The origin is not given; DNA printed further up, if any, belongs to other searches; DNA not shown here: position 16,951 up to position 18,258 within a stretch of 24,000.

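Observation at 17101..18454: Two-gene module of unknown function bracketed by IclR and LacI regulators and a split ABC importer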

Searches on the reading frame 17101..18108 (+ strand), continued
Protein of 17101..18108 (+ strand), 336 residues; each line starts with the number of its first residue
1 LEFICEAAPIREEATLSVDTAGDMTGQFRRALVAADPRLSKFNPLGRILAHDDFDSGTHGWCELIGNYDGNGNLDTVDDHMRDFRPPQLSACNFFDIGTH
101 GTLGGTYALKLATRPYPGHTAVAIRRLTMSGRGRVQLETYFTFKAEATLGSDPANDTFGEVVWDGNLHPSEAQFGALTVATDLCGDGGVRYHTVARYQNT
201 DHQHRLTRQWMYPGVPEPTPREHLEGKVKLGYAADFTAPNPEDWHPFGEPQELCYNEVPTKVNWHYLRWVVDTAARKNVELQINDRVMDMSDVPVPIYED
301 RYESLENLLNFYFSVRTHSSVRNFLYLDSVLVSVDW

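Call 68: get_annotated_region(hit=H3, flank=10000)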
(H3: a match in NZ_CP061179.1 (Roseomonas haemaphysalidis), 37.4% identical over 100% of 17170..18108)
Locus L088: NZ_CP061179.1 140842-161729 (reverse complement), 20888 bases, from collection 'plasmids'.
description: Roseomonas haemaphysalidis strain 546 plasmid p546-2
organism: Roseomonas haemaphysalidis (NCBI taxid 2768162)
taxonomy: Bacteria; Pseudomonadota; Alphaproteobacteria; Rhodospirillales; Acetobacteraceae; Roseomonas; Roseomonas haemaphysalidis
host: -; source: tick,pure culture; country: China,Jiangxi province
typing (MOB-suite, as given by PLSDB): non-mobilizable
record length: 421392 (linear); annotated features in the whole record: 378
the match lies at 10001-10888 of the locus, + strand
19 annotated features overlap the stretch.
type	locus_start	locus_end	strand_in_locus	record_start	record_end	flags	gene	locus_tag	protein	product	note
CDS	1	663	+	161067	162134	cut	-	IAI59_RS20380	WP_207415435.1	LptF/LptG family permease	-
CDS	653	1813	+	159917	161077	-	-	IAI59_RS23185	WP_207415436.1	dATP pyrophosphohydrolase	-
CDS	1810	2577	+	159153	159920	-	-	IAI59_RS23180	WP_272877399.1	nucleotidyltransferase family protein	-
CDS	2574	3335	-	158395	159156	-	-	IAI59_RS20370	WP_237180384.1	phosphocholine cytidylyltransferase family protein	-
CDS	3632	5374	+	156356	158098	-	-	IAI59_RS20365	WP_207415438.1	fatty acyl-AMP ligase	-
CDS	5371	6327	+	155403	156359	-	-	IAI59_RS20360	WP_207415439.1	SDR family NAD(P)-dependent oxidoreductase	-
CDS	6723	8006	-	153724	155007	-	-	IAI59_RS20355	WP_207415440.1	extracellular solute-binding protein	-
CDS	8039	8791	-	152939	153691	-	-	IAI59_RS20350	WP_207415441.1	FadR/GntR family transcriptional regulator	-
CDS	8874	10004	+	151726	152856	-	-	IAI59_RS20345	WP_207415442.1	mandelate racemase/muconate lactonizing enzyme family protein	-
CDS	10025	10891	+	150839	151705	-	-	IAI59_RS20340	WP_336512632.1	DUF6772 family protein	-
CDS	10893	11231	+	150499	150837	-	-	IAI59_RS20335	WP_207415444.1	hypothetical protein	-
CDS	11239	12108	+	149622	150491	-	-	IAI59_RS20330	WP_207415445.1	sugar ABC transporter permease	-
CDS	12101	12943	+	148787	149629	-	-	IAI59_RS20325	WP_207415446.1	carbohydrate ABC transporter permease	GO:0008643 - carbohydrate transport [Evidence IEA]; GO:0055085 - transmembrane transport [Evidence IEA]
CDS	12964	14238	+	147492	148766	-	-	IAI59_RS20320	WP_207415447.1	extracellular solute-binding protein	-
CDS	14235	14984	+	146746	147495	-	-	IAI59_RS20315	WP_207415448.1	SDR family oxidoreductase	-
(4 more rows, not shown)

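Call 69: get_annotated_region(hit=H5, flank=10000)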
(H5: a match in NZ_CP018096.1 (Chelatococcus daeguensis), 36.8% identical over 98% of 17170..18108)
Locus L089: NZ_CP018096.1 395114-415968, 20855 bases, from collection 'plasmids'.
description: Chelatococcus daeguensis strain TAD1 plasmid pTAD1, complete sequence
organism: Chelatococcus daeguensis (NCBI taxid 444444)
taxonomy: Bacteria; Pseudomonadota; Alphaproteobacteria; Hyphomicrobiales; Chelatococcaceae; Chelatococcus; Chelatococcus daeguensis
host: -; source: sigle cell,power plant biotrickling filter; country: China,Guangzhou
typing (MOB-suite, as given by PLSDB): non-mobilizable
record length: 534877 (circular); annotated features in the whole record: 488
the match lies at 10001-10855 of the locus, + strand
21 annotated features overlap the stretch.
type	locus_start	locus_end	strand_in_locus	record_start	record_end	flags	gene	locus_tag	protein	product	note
CDS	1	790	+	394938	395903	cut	-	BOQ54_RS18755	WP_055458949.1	SDR family oxidoreductase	-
CDS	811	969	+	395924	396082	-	-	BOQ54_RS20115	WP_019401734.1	hypothetical protein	-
CDS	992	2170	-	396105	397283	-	-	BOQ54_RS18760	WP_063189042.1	citrate synthase family protein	-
CDS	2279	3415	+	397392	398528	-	-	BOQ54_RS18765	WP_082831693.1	citrate synthase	-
CDS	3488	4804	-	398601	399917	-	-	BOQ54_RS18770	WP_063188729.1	extracellular solute-binding protein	-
CDS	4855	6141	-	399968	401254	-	-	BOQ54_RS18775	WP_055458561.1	extracellular solute-binding protein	-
CDS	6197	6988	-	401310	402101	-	-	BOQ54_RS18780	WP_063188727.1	FadR/GntR family transcriptional regulator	-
CDS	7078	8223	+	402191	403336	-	-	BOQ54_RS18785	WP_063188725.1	mandelate racemase/muconate lactonizing enzyme family protein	-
CDS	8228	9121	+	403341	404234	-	-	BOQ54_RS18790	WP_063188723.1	sugar ABC transporter permease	-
CDS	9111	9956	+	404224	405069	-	-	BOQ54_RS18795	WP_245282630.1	carbohydrate ABC transporter permease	GO:0008643 - carbohydrate transport [Evidence IEA]; GO:0055085 - transmembrane transport [Evidence IEA]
CDS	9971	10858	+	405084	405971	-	-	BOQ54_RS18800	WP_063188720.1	DUF6772 family protein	-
CDS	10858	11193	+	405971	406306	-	-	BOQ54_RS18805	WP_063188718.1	hypothetical protein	-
CDS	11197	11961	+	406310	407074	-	-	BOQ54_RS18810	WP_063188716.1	SDR family oxidoreductase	-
CDS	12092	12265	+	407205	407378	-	-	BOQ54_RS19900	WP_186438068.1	hypothetical protein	-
CDS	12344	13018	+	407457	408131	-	-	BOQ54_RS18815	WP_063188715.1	phosphoribosyltransferase family protein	GO:0009116 - nucleoside metabolic process [Evidence IEA]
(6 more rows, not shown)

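Call 70: get_annotated_region(hit=H2, flank=9000)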
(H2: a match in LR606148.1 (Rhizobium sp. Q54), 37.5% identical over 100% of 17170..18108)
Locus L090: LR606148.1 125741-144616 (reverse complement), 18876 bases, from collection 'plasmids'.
description: Rhizobium sp. Q54 genome assembly, plasmid: 5
organism: Rhizobium sp. Q54 (NCBI taxid 1335060)
taxonomy: Bacteria; Pseudomonadota; Alphaproteobacteria; Hyphomicrobiales; Rhizobiaceae; Rhizobium; Rhizobium sp. Q54
host: -; source: paddy soil contaminated with arsenic due to geogenic reasons; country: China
typing (MOB-suite, as given by PLSDB): conjugative; relaxase MOBQ; mating-pair formation MPF_T
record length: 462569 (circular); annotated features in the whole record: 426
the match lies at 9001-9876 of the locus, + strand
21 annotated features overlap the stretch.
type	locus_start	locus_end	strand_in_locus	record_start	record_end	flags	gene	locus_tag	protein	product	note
CDS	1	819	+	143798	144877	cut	-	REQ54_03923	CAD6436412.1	ABC transporter ATP-binding protein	-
CDS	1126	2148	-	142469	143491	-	-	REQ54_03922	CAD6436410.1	sn-glycerol-3-phosphate ABC transporter ATP-binding protein UgpC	-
CDS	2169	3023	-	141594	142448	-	-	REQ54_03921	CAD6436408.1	carbohydrate ABC transporter permease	-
CDS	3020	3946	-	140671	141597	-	-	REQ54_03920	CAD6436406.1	sugar ABC transporter permease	-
CDS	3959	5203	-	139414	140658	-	-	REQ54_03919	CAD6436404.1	sugar ABC transporter substrate-binding protein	-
CDS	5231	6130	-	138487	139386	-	-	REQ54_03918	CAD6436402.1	SMP-30/gluconolactonase/LRE family protein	-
CDS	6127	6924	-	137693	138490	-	-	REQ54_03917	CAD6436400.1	KR domain-containing protein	-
CDS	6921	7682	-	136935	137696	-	-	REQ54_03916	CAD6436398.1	FadR family transcriptional regulator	-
CDS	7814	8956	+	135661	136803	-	-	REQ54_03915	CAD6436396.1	mandelate racemase/muconate lactonizing enzyme family protein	-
CDS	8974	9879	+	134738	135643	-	-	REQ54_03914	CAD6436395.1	hypothetical protein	-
CDS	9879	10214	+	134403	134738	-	-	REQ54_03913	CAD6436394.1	hypothetical protein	-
CDS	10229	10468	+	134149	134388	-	-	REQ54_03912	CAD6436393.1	hypothetical protein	-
CDS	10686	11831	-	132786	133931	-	-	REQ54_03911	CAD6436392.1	monooxygenase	-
CDS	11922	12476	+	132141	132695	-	-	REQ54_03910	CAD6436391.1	TetR/AcrR family transcriptional regulator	-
CDS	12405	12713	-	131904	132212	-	-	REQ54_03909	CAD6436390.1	hypothetical protein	-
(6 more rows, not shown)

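Call 71: get_annotated_region(hit=H7, flank=9000)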
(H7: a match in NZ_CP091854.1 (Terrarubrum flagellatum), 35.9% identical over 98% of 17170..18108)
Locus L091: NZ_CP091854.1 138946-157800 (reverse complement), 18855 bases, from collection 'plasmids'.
description: Terrarubrum flagellatum strain 7MK25 plasmid unnamed3, complete sequence
organism: Terrarubrum flagellatum (NCBI taxid 2895980)
taxonomy: Bacteria; Pseudomonadota; Alphaproteobacteria; Hyphomicrobiales; Terrirubraceae; Terrirubrum; Terrarubrum flagellatum
host: -; source: cell culture,forest soil; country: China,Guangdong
typing (MOB-suite, as given by PLSDB): non-mobilizable
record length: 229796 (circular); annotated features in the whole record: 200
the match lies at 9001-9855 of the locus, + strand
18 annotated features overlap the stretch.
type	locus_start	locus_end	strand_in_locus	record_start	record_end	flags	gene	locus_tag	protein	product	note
CDS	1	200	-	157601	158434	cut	-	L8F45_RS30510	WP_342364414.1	shikimate dehydrogenase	-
CDS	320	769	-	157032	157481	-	rpiB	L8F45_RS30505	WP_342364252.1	ribose 5-phosphate isomerase B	GO:0009052 - pentose-phosphate shunt, non-oxidative branch [Evidence IEA]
CDS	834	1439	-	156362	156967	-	-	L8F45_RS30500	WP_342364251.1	DUF4202 domain-containing protein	-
CDS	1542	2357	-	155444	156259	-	-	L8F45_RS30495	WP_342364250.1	MBL fold metallo-hydrolase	-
CDS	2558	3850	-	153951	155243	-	-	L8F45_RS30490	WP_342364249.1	extracellular solute-binding protein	-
CDS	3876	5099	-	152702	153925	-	-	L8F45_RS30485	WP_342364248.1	extracellular solute-binding protein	-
CDS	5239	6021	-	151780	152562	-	-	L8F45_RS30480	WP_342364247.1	FadR/GntR family transcriptional regulator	-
CDS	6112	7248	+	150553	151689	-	-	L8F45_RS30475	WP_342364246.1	mandelate racemase/muconate lactonizing enzyme family protein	-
CDS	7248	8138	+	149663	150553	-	-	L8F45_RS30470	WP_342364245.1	sugar ABC transporter permease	-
CDS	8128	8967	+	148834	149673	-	-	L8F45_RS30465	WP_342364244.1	carbohydrate ABC transporter permease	GO:0008643 - carbohydrate transport [Evidence IEA]; GO:0055085 - transmembrane transport [Evidence IEA]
CDS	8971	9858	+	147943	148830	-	-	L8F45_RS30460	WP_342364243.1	DUF6772 family protein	-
CDS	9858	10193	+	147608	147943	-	-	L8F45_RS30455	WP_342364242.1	hypothetical protein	-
CDS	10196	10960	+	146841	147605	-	-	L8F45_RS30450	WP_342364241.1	SDR family oxidoreductase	-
CDS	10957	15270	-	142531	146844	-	-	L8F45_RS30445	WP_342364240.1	translocation/assembly module TamB domain-containing protein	GO:0009306 - protein secretion [Evidence IEA]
CDS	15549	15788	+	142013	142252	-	-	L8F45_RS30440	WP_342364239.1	hypothetical protein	-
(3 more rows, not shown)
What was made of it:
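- Alphaproteobacteria: FadR/GntR | MR/MLE dehydratase - CUT1 sugar permeases - A - B - SDR, plus an SMP-30 lactonase in Rhizobium sp. Q54 (calls 68-71). In Alphaproteobacteria the pair sits among catabolic enzymes under a different regulator family, FadR/GntR (calls 68-71), so a LacI-specific partner role is unlikely.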

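Call 75: search_solved_structures(query=L089:7078-8220:+, max_evalue=1e-30)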
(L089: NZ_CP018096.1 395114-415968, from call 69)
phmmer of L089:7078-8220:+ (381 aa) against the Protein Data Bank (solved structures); distinct sequences matched with E-value up to 1e-30: 32.
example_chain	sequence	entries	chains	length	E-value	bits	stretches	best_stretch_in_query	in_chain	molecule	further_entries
3ozm_A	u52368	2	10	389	4.2e-56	193.7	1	11-377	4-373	Putative mandelate racemase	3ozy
3h12_A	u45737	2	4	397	4.5e-56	193.6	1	11-377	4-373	mandelate racemase | Putative mandelate racemase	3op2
3bjs_A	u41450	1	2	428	1.6e-52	181.9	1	11-373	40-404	Mandelate racemase/muconate lactonizing enzyme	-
4ggb_A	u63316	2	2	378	8.7e-51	176.2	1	12-379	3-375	Putative uncharacterized protein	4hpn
5olc_A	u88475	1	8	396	3.4e-50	174.2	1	10-374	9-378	Galactonate dehydratase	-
2ppg_A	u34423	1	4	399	2.7e-47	164.7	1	39-372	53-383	Putative isomerase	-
4h1z_A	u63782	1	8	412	5.2e-47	163.8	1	39-372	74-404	Enolase Q92Zs5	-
2qq6_A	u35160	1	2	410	5.6e-39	137.4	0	177-378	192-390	Mandelate racemase/muconate lactonizing enzyme-like protein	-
3n4e_A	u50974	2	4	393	8.6e-39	136.7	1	40-377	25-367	Mandelate racemase/muconate lactonizing enzyme, C-terminal domain protein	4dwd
2og9_A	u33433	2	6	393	1.6e-38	135.8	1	32-370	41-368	Mandelate racemase/muconate lactonizing enzyme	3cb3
2ovl_A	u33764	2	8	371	6.3e-38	133.9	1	12-370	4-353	Putative racemase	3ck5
3sjn_A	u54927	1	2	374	7.6e-38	133.6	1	32-379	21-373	Mandelate racemase/muconate lactonizing protein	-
2o56_A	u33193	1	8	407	1.1e-37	133.1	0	180-370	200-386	Putative mandelate racemase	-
2poz_A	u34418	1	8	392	2.7e-37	131.8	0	175-371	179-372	Putative dehydratase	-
5xd7_A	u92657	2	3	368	2.9e-37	131.7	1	23-303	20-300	3,6-anhydro-alpha-L-galactonate cycloisomerase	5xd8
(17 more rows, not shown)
